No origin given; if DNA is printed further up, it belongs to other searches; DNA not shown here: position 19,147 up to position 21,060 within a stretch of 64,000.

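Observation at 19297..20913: Tat-exported cytochrome P450-fold protein with a non-monooxygenase I-helix, in a low-GC island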

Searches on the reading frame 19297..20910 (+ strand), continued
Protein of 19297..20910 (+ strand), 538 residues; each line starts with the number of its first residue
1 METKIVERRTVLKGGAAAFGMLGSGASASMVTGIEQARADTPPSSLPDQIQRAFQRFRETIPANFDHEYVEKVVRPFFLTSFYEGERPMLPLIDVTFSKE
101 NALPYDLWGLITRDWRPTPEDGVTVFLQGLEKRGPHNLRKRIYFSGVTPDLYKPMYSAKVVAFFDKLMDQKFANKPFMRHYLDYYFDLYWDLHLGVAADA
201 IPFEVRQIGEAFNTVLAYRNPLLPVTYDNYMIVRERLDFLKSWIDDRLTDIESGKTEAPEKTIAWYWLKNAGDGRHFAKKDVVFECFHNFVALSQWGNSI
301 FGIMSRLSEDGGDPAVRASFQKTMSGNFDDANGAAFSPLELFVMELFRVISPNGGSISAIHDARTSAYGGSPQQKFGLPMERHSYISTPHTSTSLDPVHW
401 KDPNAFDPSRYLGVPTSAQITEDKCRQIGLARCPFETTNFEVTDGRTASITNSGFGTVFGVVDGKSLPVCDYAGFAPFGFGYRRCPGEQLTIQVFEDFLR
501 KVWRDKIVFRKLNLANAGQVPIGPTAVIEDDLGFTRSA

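Call 75: list_cluster_members(proteins=[P0039, P0068, P0121, P0124, P0125, P0129, P0133, P0138, P0140, P0189])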
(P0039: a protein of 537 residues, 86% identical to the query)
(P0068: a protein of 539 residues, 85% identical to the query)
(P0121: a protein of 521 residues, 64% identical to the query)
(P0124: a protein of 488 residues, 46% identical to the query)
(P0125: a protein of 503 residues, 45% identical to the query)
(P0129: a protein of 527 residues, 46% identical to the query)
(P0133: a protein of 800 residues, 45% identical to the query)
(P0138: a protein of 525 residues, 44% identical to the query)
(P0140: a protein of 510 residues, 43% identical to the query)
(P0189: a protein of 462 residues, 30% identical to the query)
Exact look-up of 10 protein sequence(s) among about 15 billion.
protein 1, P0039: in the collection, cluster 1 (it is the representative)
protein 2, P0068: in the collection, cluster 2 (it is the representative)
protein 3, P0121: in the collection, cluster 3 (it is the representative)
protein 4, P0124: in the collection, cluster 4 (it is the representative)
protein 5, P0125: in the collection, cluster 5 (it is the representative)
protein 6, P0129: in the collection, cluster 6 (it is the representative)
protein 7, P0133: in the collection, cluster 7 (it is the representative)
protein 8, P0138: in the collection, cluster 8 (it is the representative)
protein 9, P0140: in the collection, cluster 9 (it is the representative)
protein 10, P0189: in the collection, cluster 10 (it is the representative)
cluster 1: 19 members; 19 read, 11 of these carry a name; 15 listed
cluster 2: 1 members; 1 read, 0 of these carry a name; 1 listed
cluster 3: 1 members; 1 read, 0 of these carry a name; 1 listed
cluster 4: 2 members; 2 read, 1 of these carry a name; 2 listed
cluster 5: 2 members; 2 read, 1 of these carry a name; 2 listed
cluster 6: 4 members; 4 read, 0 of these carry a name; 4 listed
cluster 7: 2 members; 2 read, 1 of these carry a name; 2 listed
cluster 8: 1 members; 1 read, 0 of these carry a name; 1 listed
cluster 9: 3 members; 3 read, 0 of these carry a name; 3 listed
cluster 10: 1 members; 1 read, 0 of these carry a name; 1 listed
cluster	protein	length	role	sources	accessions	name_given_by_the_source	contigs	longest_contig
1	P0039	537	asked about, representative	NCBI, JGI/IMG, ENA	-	hypothetical protein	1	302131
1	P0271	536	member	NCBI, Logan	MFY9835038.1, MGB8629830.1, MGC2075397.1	MAG: hypothetical protein WAK55_00940 [Xanthobacteraceae bacterium]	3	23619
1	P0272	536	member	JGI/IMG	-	hypothetical protein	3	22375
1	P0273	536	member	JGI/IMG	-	hypothetical protein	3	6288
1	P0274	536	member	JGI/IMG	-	hypothetical protein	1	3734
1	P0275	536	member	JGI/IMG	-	hypothetical protein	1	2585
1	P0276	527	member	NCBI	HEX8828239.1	MAG TPA: hypothetical protein VF778_09005, partial [Xanthobacteraceae bacterium]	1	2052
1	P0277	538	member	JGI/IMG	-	hypothetical protein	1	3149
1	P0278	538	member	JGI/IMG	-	hypothetical protein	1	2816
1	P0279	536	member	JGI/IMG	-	hypothetical protein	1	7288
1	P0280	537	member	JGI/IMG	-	hypothetical protein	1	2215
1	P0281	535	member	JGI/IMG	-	-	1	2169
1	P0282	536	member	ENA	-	-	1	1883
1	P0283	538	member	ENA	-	-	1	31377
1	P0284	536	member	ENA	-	-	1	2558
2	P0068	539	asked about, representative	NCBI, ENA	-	-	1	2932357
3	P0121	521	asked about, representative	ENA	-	-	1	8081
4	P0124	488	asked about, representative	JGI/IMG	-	cytochrome P450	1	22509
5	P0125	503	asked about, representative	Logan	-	-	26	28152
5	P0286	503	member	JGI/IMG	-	cytochrome P450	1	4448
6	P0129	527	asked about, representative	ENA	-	-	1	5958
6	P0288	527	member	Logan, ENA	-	-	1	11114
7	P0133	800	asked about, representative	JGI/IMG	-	cytochrome P450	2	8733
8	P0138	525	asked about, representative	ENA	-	-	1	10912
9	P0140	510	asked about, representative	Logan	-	-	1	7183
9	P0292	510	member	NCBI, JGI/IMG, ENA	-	-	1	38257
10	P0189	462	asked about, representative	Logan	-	-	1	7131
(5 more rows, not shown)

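Call 76: find_encoding_contigs(protein=P0292, flank=8000, max_places=3)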
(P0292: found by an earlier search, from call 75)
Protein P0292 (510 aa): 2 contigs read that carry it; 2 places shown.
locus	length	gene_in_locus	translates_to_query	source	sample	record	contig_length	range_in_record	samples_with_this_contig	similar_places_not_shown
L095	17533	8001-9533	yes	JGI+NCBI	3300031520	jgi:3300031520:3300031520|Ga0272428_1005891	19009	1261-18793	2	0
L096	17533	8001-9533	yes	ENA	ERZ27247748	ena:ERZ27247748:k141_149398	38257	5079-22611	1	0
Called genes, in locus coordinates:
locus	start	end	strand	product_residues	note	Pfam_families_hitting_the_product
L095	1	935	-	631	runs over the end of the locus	-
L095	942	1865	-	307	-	PF06258:Mito_fiss_Elm1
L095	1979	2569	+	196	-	-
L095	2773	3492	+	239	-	-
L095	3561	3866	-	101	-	-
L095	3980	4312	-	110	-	-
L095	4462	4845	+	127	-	-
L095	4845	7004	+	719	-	PF00534:Glycos_transf_1, PF13692:Glyco_trans_1_4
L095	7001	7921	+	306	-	PF01370:Epimerase, PF04321:RmlD_sub_bind, PF16363:GDP_Man_Dehyd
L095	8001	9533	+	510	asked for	PF00067:p450 (faint)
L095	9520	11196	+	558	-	PF00034:Cytochrom_C (faint), PF21419:RoxA-like_Cyt-c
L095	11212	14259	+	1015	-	PF00211:Guanylate_cyc, PF13191:AAA_16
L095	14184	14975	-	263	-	PF00005:ABC_tran, PF13304:AAA_21 (faint)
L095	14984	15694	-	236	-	PF00528:BPD_transp_1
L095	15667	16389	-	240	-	PF00528:BPD_transp_1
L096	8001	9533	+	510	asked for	PF00067:p450 (faint)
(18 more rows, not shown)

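Call 77: find_encoding_contigs(protein=P0288, flank=8000, max_places=3)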
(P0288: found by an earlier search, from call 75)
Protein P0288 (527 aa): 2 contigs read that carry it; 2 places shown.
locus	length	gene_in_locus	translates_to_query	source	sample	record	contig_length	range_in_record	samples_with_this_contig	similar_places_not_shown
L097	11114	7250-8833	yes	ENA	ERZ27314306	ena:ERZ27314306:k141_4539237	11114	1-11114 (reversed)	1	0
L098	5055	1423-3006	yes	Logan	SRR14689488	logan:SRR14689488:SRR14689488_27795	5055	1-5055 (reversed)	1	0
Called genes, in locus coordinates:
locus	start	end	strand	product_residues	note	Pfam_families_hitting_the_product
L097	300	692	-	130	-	-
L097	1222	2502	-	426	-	PF04185:Phosphoesterase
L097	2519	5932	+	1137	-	PF00211:Guanylate_cyc, PF13401:AAA_22 (faint), PF13191:AAA_16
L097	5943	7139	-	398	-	-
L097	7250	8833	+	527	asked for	-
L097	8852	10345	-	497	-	PF01565:FAD_binding_4, PF08031:BBE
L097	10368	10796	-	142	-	-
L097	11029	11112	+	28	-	?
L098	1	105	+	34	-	?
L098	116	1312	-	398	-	-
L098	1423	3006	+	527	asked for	-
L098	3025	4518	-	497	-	PF01565:FAD_binding_4, PF08031:BBE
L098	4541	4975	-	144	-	-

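Call 84: find_related_loci(query=A3, collection=metagenome_contigs, flank=7000)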
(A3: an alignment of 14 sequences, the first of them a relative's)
Query A3 (482 aa) in metagenome_contigs; peptide patterns used: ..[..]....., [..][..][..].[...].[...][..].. (x = any residue, [..] = any of these).
600 stretches matched a pattern (row limit reached: there are more); 499 encode a relative of the query (tblastn E <= 1e-3); the best 80 are kept; 80 distinct loci.
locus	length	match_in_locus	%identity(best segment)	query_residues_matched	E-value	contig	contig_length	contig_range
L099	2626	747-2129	49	6-478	6e-146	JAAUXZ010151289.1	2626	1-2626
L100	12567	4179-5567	48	6-480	3e-137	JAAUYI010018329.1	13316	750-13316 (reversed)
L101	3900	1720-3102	46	6-478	2e-139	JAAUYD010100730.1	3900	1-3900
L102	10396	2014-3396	47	6-478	2e-132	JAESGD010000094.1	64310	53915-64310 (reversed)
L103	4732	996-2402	45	6-478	2e-131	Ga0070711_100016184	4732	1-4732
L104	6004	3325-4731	45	6-478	5e-130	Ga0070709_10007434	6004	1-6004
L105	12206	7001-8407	45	6-478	1e-129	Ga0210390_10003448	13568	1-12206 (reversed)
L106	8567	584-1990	45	6-478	1e-129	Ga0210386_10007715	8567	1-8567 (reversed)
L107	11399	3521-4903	46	6-478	1e-129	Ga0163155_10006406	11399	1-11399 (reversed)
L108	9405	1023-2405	46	6-478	1e-129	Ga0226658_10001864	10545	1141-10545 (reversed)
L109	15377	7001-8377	46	6-478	1e-128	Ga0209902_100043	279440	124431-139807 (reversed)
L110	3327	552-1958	44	6-478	4e-133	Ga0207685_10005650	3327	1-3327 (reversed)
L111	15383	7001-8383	47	6-478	2e-128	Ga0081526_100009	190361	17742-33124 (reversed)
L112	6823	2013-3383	45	6-478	3e-127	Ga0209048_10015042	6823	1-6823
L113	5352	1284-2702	44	6-482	3e-127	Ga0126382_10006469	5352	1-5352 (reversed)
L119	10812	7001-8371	45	6-478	7e-125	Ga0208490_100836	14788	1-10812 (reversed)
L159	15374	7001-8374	44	6-479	1e-120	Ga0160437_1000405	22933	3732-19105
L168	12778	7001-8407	43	6-478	8e-120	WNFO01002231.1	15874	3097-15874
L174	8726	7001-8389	45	6-482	3e-119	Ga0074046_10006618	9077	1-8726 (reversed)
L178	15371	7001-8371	44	6-478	6e-119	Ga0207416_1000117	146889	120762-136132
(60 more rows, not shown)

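Call 89: search_protein_families(library=pfam, proteins=[L100:5677-8496:+, L102:5090-8428:+, L109:5284-6618:+, L111:5206-6156:+, L119:8406-10223:+, L168:5207-6850:+, L174:5943-6731:+, L178:8576-10363:+, L159:5781-6713:+, L109:9005-10660:-], max_evalue=0.001)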
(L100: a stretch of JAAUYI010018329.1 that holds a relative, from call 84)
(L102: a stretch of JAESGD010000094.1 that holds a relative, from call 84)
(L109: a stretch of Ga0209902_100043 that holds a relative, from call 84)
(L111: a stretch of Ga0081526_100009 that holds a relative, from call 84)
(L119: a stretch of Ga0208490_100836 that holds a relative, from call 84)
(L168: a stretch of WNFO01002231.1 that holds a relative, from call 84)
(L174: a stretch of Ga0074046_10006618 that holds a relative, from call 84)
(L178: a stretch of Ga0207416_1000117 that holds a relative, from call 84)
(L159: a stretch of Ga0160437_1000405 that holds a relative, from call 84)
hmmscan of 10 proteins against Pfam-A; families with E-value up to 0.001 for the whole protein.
L100:5677-8496:+ (940 aa): 4 families
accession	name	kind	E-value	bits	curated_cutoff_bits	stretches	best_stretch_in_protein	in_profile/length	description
PF13231.12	PMT_2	-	3.7e-07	30.9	26.1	1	91-178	3-90/160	Dolichyl-phosphate-mannose-protein mannosyltransferase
PF14559.12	TPR_19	-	7.2e-06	26.7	25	1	856-916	4-64/68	Tetratricopeptide repeat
PF13432.12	TPR_16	-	3.6e-05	24.6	32.7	0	840-877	28-65/65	Tetratricopeptide repeat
PF13414.12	TPR_11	-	0.00036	20.6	26.8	0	859-887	10-38/42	TPR repeat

L102:5090-8428:+ (1113 aa): 1 family
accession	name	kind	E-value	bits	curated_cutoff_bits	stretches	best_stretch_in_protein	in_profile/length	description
PF12902.13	Ferritin-like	-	1.1e-35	123.9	22.3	1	697-934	1-219/221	Ferritin-like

L109:5284-6618:+ (445 aa): 4 families
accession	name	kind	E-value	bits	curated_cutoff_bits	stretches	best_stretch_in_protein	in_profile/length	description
PF14239.11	RRXRR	-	1.9e-72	243.2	25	1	26-199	1-174/174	RRXRR protein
PF14279.12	HNH_5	-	4.7e-14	52.5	27.5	1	218-269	1-54/56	HNH endonuclease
PF01844.29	HNH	-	5.6e-12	46.1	21.4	1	218-259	1-45/47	HNH endonuclease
PF13395.12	HNH_4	-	5.6e-06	26.7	22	1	227-261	17-51/54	HNH endonuclease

L111:5206-6156:+ (317 aa): 2 families
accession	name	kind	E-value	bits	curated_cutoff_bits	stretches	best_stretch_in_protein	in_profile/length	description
PF16363.11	GDP_Man_Dehyd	-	3.5e-107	359.2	27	1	5-311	1-332/332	GDP-mannose 4,6 dehydratase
PF01370.27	Epimerase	-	2.9e-57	194.3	20.9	1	4-244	1-240/240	NAD dependent epimerase/dehydratase family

L119:8406-10223:+ (606 aa): 6 families
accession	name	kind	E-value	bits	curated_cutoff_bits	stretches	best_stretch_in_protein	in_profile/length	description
PF17200.10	sCache_2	-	5.3e-43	147.1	25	1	86-232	3-150/155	Single Cache domain 2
PF08269.17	dCache_2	-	5.5e-43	147.6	26.5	1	84-235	42-194/298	Cache domain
PF00015.26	MCPsignal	-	8.1e-31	107.6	34.6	1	422-573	19-170/172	Methyl-accepting chemotaxis protein (MCP) signalling domain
PF17201.10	Cache_3-Cache_2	-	9.5e-09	35.4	27.7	1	115-231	182-293/299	Cache 3/Cache 2 fusion domain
PF00672.30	HAMP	-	3e-07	31.1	25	1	256-303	2-49/53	HAMP domain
PF11932.13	DUF3450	-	0.00074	19.3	32.6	1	473-575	14-116/241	Protein of unknown function (DUF3450)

L168:5207-6850:+ (548 aa): 1 family
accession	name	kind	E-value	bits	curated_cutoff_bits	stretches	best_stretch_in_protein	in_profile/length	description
PF11578.13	DUF3237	-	1.2e-22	80.6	24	1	421-547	8-137/149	Protein of unknown function (DUF3237)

L174:5943-6731:+ (263 aa): 1 family
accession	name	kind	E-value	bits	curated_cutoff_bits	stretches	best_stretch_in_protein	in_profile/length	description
PF00174.25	Oxidored_molyb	-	9.4e-30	103.8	24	1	109-252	4-169/169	Oxidoreductase molybdopterin binding domain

L178:8576-10363:+ (596 aa): 1 family
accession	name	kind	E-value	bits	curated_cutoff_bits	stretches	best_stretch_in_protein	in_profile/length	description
PF00149.33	Metallophos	-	4.5e-10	40.7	21.5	1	254-354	2-80/191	Calcineurin-like phosphoesterase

L159:5781-6713:+ (311 aa): 6 families
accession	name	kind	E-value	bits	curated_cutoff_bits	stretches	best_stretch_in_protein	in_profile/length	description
PF00072.30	Response_reg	-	4e-26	91.8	30.2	1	23-134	1-110/111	Response regulator receiver domain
PF00196.25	GerE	-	2.3e-18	66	23.5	1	250-304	3-57/57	Bacterial regulatory proteins, luxR family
PF08281.18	Sigma70_r4_2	-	1.1e-05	25.4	25.7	1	250-289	11-51/54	Sigma-70, region 4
PF13384.12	HTH_23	-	0.00014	22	24.6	1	255-285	8-38/50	Homeodomain-like domain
PF13936.12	HTH_38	-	0.00026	21.1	27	1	259-286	15-42/44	Helix-turn-helix domain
PF13518.12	HTH_28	-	0.00074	20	25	0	256-293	4-40/52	Helix-turn-helix domain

L109:9005-10660:- (552 aa): 4 families
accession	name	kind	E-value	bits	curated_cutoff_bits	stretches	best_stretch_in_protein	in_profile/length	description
PF00128.31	Alpha-amylase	-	1.1e-29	104.5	22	2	133-290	11-196/446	Alpha amylase, catalytic domain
PF02922.24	CBM_48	-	1.7e-08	35.1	22.4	1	5-76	13-83/83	Carbohydrate-binding module 48 (Isoamylase N-terminal domain)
PF16561.11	AMPK1_CBM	-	2.1e-07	31.5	26.8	1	20-67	17-63/85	Glycogen recognition site of AMP-activated protein kinase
PF02806.24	Alpha-amylase_C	-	7.6e-07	29.8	21.2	1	477-534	5-60/95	Alpha amylase, C-terminal all-beta domain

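Call 90: search_protein_families(library=ncbifam, proteins=[L102:5090-8428:+, P0133, L094:2189-3682:+, L092:2266-3939:+, L174:5943-6731:+, L174:5173-5937:+, L083:8715-9641:+], max_evalue=0.001)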
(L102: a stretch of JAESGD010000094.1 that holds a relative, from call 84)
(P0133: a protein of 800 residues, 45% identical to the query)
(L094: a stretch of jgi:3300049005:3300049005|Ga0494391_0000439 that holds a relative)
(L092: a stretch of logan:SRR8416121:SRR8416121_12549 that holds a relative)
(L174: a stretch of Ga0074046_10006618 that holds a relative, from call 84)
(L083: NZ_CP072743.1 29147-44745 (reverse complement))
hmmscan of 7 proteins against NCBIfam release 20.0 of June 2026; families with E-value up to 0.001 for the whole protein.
L102:5090-8428:+ (1113 aa): 1 family
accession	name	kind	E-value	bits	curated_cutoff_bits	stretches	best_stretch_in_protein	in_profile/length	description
TIGR04492.1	VioB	equivalog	3.8e-284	945.3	1250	2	572-1108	487-998/1003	iminophenyl-pyruvate dimer synthase VioB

P0133 (800 aa): 0 families

L094:2189-3682:+ (498 aa): 2 families
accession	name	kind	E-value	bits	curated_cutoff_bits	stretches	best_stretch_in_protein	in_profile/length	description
NF041227.1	BagG_FevA2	exception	1.2e-21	76.9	850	1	8-197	26-202/455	bagremycin/ferroverdin biosynthesis FAD-dependent oxygenase BagG/FevA2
NF041226.1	BagK_FevA1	equivalog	1.5e-19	69.7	800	1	7-197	20-198/453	bagremycin/ferroverdin biosynthesis FAD-dependent oxygenase BagK/FevA1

L092:2266-3939:+ (558 aa): 4 families
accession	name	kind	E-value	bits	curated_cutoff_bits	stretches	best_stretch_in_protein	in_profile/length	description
NF040606.1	CytoC_perox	subfamily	4.3e-127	425.5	150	1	32-557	1-524/524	di-heme-cytochrome C peroxidase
NF051462.1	RoxC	equivalog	8.6e-16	57.2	900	1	455-492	649-686/812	putative rubber dioxygenase RoxC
NF050034.1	RoxB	equivalog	2.5e-14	52.7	900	1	453-492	475-514/652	rubber dioxygenase RoxB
NF050033.2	RoxA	exception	6.4e-10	38.2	1000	1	459-491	512-544/673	rubber dioxygenase RoxA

L174:5943-6731:+ (263 aa): 3 families
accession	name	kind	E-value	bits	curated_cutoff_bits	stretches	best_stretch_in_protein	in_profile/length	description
NF003767.0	PRK05363.1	equivalog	1.7e-22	80.1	207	1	109-254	93-256/320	protein-methionine-sulfoxide reductase catalytic subunit MsrP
TIGR04555.1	sulfite_DH_soxC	equivalog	2.5e-11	43.2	420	1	158-245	168-256/408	sulfite dehydrogenase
NF052245.1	SorA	equivalog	1.5e-08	33.8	600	1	158-257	152-259/396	SorA family sulfite dehydrogenase catalytic subunit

L174:5173-5937:+ (255 aa): 4 families
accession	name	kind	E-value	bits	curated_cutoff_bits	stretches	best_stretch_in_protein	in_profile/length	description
TIGR02125.1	CytB-hydogenase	equivalog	3e-15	56.3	121.5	1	36-226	2-189/212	Ni/Fe-hydrogenase, b-type cytochrome subunit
NF007924.0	PRK10639.1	equivalog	1.8e-10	41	341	1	150-241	98-187/211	formate dehydrogenase cytochrome b556 subunit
TIGR01583.1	formate-DH-gamm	equivalog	1.2e-08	35.2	115.85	1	153-241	98-186/204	formate dehydrogenase subunit gamma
NF007558.0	PRK10179.1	equivalog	0.00096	18.9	339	0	39-240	11-188/217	formate dehydrogenase-N subunit gamma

L083:8715-9641:+ (309 aa): 0 families
